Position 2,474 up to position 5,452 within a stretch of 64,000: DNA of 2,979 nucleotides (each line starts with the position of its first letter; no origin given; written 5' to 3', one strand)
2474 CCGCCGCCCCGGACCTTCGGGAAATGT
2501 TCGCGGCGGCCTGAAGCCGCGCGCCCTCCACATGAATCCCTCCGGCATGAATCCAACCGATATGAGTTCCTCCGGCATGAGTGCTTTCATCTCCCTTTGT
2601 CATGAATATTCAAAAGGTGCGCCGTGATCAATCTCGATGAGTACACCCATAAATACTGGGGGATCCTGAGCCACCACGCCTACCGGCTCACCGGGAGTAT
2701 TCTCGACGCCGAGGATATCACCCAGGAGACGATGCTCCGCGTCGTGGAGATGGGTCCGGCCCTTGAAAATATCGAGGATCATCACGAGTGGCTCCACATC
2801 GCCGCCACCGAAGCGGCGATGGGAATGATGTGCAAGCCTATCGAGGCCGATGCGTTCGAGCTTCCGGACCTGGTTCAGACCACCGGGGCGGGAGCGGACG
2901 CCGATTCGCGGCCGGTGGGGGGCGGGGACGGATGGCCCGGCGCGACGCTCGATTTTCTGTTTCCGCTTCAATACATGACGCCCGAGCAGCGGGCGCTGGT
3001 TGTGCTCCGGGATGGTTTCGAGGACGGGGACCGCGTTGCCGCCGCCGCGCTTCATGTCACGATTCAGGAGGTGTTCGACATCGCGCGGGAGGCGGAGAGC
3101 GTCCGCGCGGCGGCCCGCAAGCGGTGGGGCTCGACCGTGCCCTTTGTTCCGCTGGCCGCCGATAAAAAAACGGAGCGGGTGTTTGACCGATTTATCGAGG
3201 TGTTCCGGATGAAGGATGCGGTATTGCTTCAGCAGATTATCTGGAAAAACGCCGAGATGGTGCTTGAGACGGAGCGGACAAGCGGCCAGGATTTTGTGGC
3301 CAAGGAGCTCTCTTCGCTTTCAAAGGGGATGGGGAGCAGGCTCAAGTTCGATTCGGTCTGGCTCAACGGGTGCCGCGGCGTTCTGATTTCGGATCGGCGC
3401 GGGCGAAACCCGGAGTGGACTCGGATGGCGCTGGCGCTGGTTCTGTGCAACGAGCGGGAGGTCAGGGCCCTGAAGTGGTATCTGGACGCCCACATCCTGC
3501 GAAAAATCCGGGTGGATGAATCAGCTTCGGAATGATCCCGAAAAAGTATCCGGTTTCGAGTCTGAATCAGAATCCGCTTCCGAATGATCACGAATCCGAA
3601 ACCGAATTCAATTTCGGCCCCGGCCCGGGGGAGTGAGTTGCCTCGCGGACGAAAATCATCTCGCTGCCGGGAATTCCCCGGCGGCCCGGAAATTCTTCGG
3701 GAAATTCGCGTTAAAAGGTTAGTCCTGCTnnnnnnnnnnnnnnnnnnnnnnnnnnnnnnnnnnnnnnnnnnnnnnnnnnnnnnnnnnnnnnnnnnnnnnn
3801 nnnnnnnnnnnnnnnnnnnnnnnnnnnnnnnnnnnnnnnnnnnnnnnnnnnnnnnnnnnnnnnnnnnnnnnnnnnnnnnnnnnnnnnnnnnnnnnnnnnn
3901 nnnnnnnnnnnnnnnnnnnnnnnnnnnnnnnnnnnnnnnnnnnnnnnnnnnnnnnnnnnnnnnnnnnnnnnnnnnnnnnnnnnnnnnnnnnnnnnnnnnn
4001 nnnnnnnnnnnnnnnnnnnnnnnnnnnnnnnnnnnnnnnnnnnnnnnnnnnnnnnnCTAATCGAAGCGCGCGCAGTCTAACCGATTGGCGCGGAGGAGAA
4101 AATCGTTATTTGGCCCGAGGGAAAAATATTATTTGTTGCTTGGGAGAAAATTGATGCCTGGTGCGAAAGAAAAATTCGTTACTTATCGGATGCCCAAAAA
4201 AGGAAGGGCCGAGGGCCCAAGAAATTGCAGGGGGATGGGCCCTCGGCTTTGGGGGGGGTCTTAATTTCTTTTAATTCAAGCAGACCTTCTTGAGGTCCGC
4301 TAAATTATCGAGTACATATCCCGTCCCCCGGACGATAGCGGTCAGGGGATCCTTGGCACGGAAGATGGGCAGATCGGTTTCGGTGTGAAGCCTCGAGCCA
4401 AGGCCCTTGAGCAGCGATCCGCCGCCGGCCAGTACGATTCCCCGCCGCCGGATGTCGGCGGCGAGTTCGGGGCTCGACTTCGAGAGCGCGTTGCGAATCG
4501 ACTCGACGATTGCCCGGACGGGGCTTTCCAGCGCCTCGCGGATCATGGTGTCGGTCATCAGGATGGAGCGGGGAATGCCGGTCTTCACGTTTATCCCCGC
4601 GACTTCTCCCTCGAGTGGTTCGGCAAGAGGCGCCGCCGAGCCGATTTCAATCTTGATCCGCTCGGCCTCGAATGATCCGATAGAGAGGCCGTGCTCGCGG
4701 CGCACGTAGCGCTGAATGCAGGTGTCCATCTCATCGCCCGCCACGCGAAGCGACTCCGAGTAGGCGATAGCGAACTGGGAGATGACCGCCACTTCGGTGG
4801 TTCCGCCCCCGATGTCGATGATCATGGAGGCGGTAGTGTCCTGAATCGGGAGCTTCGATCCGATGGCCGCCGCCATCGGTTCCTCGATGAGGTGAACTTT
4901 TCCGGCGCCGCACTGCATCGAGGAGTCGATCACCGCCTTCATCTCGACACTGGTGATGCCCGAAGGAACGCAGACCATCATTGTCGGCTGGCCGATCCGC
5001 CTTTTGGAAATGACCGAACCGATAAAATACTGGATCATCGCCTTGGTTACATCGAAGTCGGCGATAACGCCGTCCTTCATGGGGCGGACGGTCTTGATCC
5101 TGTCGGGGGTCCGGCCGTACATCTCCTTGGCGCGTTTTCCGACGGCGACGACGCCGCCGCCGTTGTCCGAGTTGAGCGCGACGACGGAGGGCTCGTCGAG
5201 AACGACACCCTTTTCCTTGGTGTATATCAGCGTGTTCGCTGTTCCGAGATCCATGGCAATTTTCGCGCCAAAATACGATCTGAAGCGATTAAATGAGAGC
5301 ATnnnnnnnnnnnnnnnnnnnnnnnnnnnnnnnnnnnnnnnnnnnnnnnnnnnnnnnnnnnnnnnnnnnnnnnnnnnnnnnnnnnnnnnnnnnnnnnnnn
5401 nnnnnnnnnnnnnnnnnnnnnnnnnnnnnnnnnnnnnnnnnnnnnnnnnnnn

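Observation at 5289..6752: GAF-GAF-GGDEF protein with degenerate active site (YEGPRF), overlapping and presumably co-transcribed with mreB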

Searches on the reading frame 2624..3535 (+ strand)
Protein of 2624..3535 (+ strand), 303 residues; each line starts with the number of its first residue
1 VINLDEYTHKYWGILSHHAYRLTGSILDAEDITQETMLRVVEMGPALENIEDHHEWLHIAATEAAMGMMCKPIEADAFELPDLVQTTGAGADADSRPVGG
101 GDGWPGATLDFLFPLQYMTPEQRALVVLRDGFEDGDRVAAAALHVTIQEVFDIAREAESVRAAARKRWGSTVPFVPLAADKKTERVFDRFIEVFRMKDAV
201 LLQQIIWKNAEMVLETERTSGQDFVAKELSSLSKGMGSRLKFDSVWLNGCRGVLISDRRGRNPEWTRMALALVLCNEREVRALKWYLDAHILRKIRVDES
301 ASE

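Call 14: search_protein_families(library=pfam, proteins=[window:2624-3535:+], max_evalue=0.001)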
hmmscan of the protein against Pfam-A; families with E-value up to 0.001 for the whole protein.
window:2624-3535:+ (303 aa): 1 family
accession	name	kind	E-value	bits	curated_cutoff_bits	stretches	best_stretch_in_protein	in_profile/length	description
PF04542.20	Sigma70_r2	-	9.5e-06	25.8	24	1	15-48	9-42/71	Sigma-70 region 2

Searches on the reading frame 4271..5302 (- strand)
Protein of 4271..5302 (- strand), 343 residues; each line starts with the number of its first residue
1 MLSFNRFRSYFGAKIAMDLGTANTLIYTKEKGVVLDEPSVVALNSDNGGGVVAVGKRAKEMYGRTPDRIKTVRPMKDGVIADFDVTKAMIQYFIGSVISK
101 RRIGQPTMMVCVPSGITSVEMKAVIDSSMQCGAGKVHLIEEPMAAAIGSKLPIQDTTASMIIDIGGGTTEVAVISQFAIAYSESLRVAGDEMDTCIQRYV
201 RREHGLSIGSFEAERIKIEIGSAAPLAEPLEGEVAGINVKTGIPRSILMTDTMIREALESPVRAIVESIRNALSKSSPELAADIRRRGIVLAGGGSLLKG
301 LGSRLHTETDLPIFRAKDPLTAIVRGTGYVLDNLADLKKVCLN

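Call 3: search_protein_families(library=pfam, proteins=[window:4271-5302:-], max_evalue=0.1)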
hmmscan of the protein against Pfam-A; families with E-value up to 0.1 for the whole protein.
window:4271-5302:- (343 aa): 9 families
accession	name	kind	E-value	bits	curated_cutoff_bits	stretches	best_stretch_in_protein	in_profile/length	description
PF06723.19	MreB_Mbl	-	8.2e-125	416.4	27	1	14-338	3-326/327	MreB/Mbl protein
PF00022.25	Actin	-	1.7e-12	47.1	27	2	17-203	9-190/410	Actin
PF14450.12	FtsA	-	2.5e-09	38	31.8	1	161-312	2-106/127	Cell division protein FtsA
PF00012.26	HSP70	-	7.3e-05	21.6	20.6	1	108-204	136-238/599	Hsp70 protein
PF21522.3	MreB-like_C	-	0.0029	18.6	27.8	0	161-298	1-116/123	Archaeal actin homologue MreB-like, C-terminal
PF11104.14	PilM_2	-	0.003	17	27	0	147-217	169-234/340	Type IV pilus assembly protein PilM;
PF02541.22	Ppx-GppA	-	0.0071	16.3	27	1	157-187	112-142/285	Ppx/GppA phosphatase family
PF08841.16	DDR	-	0.03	13.8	24.6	1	141-199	117-175/328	Diol dehydratase reactivase ATPase-like domain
PF09932.14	DUF2164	-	0.082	13.4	27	0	191-215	10-34/74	Uncharacterized conserved protein (DUF2164)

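Call 4: search_protein_families(library=ncbifam, proteins=[window:4271-5302:-], max_evalue=0.1)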
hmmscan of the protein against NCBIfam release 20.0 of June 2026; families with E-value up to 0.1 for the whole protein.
window:4271-5302:- (343 aa): 19 families
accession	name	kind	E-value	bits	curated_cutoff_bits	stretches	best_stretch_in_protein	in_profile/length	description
NF010539.0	PRK13927.1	subfamily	5e-131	436.6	293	1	9-340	3-335/339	rod shape-determining protein MreB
TIGR00904.1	mreB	subfamily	3.1e-128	427.5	365.75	1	11-338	1-333/334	MreB/Mrl family cell shape determining protein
NF010540.1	PRK13929.1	exception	1.1e-103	346.8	515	1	12-339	4-332/334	rod-share determining protein MreBH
NF053558.1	BeeR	equivalog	9.4e-21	74.2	530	1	16-307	4-306/349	BeeR family actin-like protein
NF040964.1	MamK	subfamily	4.5e-19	68.7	400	1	15-307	3-291/335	MamK family actin-like protein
TIGR01174.1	ftsA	equivalog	2.6e-13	49.8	175.85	1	124-308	163-337/371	cell division protein FtsA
NF011660.0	PRK15080.1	equivalog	2.2e-11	43.5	182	1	73-192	62-176/277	ethanolamine utilization protein EutJ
TIGR02529.1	EutJ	subfamily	7.9e-11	41.9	152.1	1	73-196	29-147/239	ethanolamine utilization protein EutJ family protein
TIGR01991.1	HscA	equivalog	9.5e-09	34.3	708.55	1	107-294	132-322/600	Fe-S protein assembly chaperone HscA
NF003520.0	PRK05183.1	subfamily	5e-07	28.5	620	1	108-294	153-342/621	Fe-S protein assembly chaperone HscA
NF008673.0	PRK11678.1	equivalog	9.9e-06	24.6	331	1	76-175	127-227/450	molecular chaperone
NF002399.0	PRK01433.1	equivalog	1.4e-05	23.9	743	1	111-335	147-358/595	Fe-S protein assembly chaperone HscA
NF009947.0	PRK13411.1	equivalog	2.5e-05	22.6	1002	1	109-200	137-234/662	molecular chaperone DnaK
NF007009.0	PRK09472.1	equivalog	0.0001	21.5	409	1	122-302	169-345/420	cell division protein FtsA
TIGR01175.1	pilM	subfamily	0.00021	20.4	133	1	155-321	184-317/348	type IV pilus assembly protein PilM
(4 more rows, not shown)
